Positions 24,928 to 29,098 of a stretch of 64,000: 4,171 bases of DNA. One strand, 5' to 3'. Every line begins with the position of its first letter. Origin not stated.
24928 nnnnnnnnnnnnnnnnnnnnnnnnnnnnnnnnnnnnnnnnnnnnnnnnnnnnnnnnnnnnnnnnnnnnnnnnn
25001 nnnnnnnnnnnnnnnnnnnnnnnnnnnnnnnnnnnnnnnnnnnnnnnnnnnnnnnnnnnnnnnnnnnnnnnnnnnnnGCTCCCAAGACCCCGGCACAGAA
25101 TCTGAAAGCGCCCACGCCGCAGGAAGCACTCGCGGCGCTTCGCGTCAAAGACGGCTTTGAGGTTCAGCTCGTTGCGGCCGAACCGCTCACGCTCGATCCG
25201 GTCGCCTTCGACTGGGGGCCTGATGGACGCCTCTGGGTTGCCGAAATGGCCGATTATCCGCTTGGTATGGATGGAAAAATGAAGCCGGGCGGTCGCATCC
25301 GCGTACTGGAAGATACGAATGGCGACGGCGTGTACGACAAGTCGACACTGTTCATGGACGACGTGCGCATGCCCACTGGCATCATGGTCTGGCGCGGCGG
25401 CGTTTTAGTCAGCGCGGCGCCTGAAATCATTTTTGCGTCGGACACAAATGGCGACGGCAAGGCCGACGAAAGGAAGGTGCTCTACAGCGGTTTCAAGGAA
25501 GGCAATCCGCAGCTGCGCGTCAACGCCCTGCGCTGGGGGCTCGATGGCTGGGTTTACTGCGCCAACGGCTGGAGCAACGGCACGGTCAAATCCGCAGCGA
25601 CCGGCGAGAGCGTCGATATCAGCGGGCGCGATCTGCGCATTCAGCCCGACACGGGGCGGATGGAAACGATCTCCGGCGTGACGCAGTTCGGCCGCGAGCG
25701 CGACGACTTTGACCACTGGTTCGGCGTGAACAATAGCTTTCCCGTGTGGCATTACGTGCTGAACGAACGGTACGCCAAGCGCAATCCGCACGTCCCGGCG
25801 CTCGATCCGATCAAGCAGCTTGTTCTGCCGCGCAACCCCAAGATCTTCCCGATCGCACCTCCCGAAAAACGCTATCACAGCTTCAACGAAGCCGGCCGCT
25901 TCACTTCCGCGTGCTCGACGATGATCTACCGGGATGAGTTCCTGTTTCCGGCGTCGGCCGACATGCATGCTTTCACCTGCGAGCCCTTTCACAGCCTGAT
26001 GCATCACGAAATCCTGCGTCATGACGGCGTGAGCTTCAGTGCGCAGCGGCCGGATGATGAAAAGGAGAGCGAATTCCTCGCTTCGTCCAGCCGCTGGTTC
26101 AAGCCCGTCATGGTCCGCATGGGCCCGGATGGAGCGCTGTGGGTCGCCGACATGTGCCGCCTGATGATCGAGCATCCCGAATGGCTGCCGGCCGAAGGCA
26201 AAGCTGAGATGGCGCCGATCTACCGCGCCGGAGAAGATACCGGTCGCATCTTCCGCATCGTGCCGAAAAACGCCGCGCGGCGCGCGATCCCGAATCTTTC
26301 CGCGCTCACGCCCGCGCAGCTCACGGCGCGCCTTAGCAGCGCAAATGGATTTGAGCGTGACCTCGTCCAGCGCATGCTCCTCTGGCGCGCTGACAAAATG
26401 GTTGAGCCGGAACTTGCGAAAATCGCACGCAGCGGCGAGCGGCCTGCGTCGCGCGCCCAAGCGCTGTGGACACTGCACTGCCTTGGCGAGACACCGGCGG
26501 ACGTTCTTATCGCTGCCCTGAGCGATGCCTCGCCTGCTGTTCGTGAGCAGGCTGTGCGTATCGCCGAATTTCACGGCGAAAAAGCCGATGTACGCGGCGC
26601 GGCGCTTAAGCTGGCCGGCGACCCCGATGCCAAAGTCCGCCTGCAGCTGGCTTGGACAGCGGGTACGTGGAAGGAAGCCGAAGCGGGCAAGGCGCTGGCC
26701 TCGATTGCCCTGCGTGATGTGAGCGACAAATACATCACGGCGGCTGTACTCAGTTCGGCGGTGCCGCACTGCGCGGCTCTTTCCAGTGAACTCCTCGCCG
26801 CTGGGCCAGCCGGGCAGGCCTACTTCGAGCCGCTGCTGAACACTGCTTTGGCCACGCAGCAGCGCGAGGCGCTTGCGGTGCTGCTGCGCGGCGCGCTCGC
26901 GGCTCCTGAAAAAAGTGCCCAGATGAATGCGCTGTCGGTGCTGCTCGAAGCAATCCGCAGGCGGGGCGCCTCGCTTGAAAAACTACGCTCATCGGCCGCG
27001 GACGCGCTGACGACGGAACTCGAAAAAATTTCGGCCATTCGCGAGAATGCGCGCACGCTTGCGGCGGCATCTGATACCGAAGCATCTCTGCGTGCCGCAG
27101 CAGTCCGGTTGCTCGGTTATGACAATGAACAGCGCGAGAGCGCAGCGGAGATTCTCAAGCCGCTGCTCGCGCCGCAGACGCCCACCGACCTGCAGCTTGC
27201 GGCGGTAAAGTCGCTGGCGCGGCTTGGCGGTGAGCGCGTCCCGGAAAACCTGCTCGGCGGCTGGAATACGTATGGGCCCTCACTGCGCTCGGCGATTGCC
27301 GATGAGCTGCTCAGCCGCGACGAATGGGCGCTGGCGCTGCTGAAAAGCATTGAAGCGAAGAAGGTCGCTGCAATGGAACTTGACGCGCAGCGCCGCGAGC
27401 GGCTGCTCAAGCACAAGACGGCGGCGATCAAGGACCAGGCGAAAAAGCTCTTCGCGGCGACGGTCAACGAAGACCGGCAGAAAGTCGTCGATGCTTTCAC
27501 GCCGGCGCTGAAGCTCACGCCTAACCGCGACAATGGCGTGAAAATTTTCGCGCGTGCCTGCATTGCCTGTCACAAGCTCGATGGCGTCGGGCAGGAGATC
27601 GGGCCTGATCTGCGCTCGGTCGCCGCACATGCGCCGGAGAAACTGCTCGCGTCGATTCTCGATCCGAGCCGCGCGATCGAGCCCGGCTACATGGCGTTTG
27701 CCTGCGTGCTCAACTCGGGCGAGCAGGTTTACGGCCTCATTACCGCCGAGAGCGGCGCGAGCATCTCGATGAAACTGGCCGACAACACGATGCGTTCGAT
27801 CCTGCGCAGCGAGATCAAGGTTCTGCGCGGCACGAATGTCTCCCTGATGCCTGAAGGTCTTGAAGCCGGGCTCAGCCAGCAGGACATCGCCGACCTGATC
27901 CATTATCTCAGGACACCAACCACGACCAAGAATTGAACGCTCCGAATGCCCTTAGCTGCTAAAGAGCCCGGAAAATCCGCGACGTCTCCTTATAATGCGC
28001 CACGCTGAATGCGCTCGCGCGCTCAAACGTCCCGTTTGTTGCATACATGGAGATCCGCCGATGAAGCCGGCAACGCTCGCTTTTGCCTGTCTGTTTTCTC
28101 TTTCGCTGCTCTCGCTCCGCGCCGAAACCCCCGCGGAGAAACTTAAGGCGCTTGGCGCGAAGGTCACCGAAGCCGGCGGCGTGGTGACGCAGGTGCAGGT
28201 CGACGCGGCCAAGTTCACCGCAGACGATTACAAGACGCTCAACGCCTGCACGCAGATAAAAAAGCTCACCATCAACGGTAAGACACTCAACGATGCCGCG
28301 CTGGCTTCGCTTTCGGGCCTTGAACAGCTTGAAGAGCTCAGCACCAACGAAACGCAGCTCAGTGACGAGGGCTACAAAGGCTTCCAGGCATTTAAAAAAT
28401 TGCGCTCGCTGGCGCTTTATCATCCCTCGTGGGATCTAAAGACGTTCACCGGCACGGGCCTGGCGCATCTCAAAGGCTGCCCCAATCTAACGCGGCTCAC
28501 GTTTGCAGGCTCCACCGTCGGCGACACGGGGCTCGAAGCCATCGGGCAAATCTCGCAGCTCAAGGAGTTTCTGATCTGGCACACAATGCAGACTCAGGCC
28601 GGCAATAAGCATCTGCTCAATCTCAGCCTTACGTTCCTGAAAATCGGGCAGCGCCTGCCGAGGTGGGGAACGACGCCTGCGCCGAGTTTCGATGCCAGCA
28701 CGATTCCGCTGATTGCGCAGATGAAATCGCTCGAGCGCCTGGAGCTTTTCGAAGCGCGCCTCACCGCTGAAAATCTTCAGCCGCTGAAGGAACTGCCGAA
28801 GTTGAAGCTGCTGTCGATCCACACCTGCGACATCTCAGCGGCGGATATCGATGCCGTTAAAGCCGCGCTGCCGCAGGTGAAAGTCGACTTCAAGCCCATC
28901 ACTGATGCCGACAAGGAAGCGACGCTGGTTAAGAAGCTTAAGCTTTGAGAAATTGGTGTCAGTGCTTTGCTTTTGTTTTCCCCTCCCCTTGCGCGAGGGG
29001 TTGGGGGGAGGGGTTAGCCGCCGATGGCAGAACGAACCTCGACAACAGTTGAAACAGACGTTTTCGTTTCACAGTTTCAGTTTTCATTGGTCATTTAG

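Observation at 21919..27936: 1.68-k-aa secreted fusion: ceramidase-like + LamG + dehydrogenase beta-propeller + HEAT + c-type heme domain, divergently abutting an AraC regulator (33-bp intergenic)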

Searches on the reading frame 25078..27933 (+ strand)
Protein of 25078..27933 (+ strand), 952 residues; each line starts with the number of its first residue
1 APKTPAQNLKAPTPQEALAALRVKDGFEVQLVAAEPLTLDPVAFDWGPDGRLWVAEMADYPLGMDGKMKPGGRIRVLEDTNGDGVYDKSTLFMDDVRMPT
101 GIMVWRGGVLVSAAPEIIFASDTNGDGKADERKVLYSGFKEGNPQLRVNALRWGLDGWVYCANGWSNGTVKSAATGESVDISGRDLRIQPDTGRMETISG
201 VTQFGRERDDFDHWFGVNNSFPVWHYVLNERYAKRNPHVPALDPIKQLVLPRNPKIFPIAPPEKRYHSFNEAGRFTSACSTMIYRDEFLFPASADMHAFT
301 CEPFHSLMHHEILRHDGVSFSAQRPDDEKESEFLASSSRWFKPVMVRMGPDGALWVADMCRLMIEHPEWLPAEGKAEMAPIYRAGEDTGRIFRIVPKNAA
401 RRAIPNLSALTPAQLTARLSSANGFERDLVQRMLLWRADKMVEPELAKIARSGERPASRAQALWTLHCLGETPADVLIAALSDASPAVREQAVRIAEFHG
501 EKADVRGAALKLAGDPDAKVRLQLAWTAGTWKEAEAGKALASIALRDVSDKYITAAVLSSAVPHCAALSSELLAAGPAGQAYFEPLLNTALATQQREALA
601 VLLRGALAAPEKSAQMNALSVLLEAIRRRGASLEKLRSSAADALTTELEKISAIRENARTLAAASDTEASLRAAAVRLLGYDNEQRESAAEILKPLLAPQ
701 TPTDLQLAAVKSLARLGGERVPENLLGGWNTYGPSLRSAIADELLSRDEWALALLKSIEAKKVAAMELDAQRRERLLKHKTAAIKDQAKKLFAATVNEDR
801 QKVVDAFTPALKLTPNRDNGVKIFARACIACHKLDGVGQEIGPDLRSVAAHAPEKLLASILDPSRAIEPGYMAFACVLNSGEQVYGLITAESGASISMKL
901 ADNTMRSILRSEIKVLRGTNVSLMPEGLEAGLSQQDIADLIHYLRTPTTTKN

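Call 42: predict_structure(alignment_id=A2)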
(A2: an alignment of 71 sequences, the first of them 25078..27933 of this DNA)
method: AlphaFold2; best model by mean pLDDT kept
length: 952 residues; sequences in the alignment: 71
mean_pLDDT: 90.8   pTM: 0.89
mean pLDDT of the five models: 90.8, 90.0, 88.5, 87.6, 86.8
residues with pLDDT >= 90: 664; 70-90: 260; 50-70: 19; < 50: 9
segments of 3 or more residues with pLDDT < 50: 1-5, 950-952
pLDDT, mean of each block of 10 residues (from residue 1): 51 96 97 96 96 95 88 96 93 95 96 94 95 95 79 97 86 96 92 94 91 94 93 90 91 91 75 89 96 94 95 97 94 95 96 97 78 82 91 96 92 96 97 95 97 97 97 97 98 97 97 98 97 96 96 96 95 88 93 95 92 93 89 90 94 94 92 96 91 94 94 92 94 90 93 95 85 82 91 68 89 93 86 78 71 83 76 88 87 87 86 87 79 92 77 35
secondary structure, 60 per line:
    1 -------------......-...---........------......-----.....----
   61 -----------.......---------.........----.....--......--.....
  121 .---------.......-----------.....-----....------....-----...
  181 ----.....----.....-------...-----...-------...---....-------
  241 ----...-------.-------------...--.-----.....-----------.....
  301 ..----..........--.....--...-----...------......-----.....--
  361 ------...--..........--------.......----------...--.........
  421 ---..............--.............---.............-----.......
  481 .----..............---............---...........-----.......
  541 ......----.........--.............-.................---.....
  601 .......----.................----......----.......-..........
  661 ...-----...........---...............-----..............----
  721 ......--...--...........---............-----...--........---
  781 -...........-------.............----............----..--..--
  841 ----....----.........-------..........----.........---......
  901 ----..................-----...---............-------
elements in order (helices of 4 or more, strands of 3 or more residues): H14-19 E21-23 E27-34 E41-46 E52-56 E72-78 E88-96 E101-105 E108-113 E116-121 E131-137 E149-153 E159-162 E169-172 E178-180 E185-189 E194-198 E206-208 E214-216 E224-226 H230-233 E245-247 E280-284 E296-302 E307-316 E319-323 E334-336 E343-348 E354-358 H372-381 E390-396 H412-420 H424-437 H440-452 H456-468 H474-481 H486-499 H503-514 H518-528 H534-546 H551-559 H562-574 H576-592 H596-607 H612-628 H633-638 H643-649 H651-663 H669-679 H683-697 H703-716 H721-726 H734-744 H748-759 H770-777 H782-792 H800-812 H817-828 H845-848 H853-861 E872-878 E883-891 E895-900 E905-909 E913-922 H934-945

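Call 45: fold_search(model_id=the predicted structure, library=pdb)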
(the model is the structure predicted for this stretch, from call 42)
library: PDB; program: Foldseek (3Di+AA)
matches with E <= 10: 1210; with E <= 0.001: 48
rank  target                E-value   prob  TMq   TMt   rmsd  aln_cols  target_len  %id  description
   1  7zs0                  8.8e-07  1.00  0.14  0.44  14.2       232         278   23  Diheme cytochrome c Kustd1711 from Kuenenia stuttgartiensis (released 2023-05-17)
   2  7zs1                  1.5e-06  1.00  0.14  0.44  14.2       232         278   22  Diheme cytochrome c Kustd1711 from Kuenenia stuttgartiensis, M292C mutant (released 2023-05-17)
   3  8dit_B                1.5e-06  1.00  0.15  0.17  37.8       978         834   10  Cryo-EM structure of a HOPS core complex containing Vps33, Vps16, and Vps18 (released 2022-08-31)
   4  7zs2                  2.6e-06  1.00  0.14  0.45  13.9       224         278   24  Diheme cytochrome c Kustd1711 from Kuenenia stuttgartiensis, M292H mutant (released 2023-05-17)
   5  9d9z_A                1.1e-05  1.00  0.16  0.05  30.3      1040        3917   10  Structure of human UBR4-KCMF1-CaM E3 ligase complex (Silencing Factor of the Integrated stress response, SiFI) (released 2025-06-11)
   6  4ycz_A                2.1e-05  1.00  0.18  0.23  30.0       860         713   11  Y-COMPLEX HUB (NUP85-NUP120-NUP145C-SEC13 COMPLEX) FROM M. THERMOPHILA (A.K.A. T. HETEROTHALLICA) (released 2015-04-01)
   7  6fsq                  3.0e-05  1.00  0.15  0.37  22.2       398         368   19  Structure of A3_bGFPD, an artificial bi-domain protein based on two different alphaRep domains : A3 and a GFP binding do (released 2018-08-08)
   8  4rv1_A                3.7e-05  1.00  0.16  0.28  13.4       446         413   16  Crystal Structure of Engineered Protein. Northeast Structural Genomics Consortium (NESG) Target OR497. (released 2014-12-10)
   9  4rv1_B                8.9e-05  1.00  0.14  0.27  14.9       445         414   17  Crystal Structure of Engineered Protein. Northeast Structural Genomics Consortium (NESG) Target OR497. (released 2014-12-10)
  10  9d9z_B                1.1e-04  0.99  0.16  0.05  35.5      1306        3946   10  Structure of human UBR4-KCMF1-CaM E3 ligase complex (Silencing Factor of the Integrated stress response, SiFI) (released 2025-06-11)
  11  8g4j_A                1.4e-04  1.00  0.17  0.29  12.9       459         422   14  Crystal structure of Cavia porcellus (guinea pig) importin-alpha 1 in cargo-free state (released 2023-02-22)
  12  5h2w_C                1.5e-04  1.00  0.17  0.30  12.9       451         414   14  Crystal structure of the karyopherin Kap60p bound to the SUMO protease Ulp1p (150-340) (released 2016-12-14)
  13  5h2x_A                1.6e-04  1.00  0.16  0.30  13.1       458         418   14  Crystal structure of the karyopherin Kap60p bound to the SUMO protease Ulp1p (150-172) (released 2016-12-14)
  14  8g4j_B                1.6e-04  1.00  0.17  0.28  13.0       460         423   15  Crystal structure of Cavia porcellus (guinea pig) importin-alpha 1 in cargo-free state (released 2023-02-22)
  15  6bzx_A                2.0e-04  1.00  0.16  0.41  10.7       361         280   19  Structure of the artificial complex alpha-Rep/Octarellin V.1 crystallized by counter diffusion in a capillary (released 2019-01-09)
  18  5d9b                  2.3e-04  1.00  0.23  0.60   8.1       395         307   11  Luciferin-regenerating enzyme solved by SIRAS using XFEL (refined against native data) (released 2015-09-23)
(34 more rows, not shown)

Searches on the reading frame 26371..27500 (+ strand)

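Call 52: search_protein_families(library=pfam, proteins=[window:26371-27500:+], max_evalue=10)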
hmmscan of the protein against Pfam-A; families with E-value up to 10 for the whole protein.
window:26371-27500:+ (376 aa): 5 families
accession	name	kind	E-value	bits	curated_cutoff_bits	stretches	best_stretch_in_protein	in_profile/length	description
PF13646.12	HEAT_2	-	3.4e-14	53.3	27.7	3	44-127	2-85/88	HEAT repeats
PF02985.28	HEAT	-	6.1e-05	23.4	23.5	2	45-63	4-22/31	HEAT repeat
PF24198.1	DUF7423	-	0.076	13.9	27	1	158-217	2-58/84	Domain of unknown function (DUF7423)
PF00101.25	RuBisCO_small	-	0.29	11.6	27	0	225-259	56-90/97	Ribulose bisphosphate carboxylase, small chain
PF12765.13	Cohesin_HEAT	-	1.9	9.4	21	0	44-61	21-38/42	HEAT repeat associated with sister chromatid cohesion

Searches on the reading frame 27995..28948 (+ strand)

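Call 10: search_protein_families(library=pfam, proteins=[window:27995-28948:+], max_evalue=0.001)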
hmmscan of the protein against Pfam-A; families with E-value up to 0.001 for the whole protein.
window:27995-28948:+ (317 aa): 3 families
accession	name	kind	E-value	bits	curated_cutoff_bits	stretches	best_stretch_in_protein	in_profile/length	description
PF23598.1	LRR_14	-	1.7e-07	30.8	40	0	80-198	133-250/353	Leucine-rich repeat region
PF24758.1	LRR_At5g56370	-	4.1e-06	27.1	27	0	239-288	32-81/227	FBD-associated F-box protein At5g56370, LRR repeats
PF12799.13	LRR_4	-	0.00061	20.4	27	0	244-281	1-40/44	Leucine Rich repeats (2 copies)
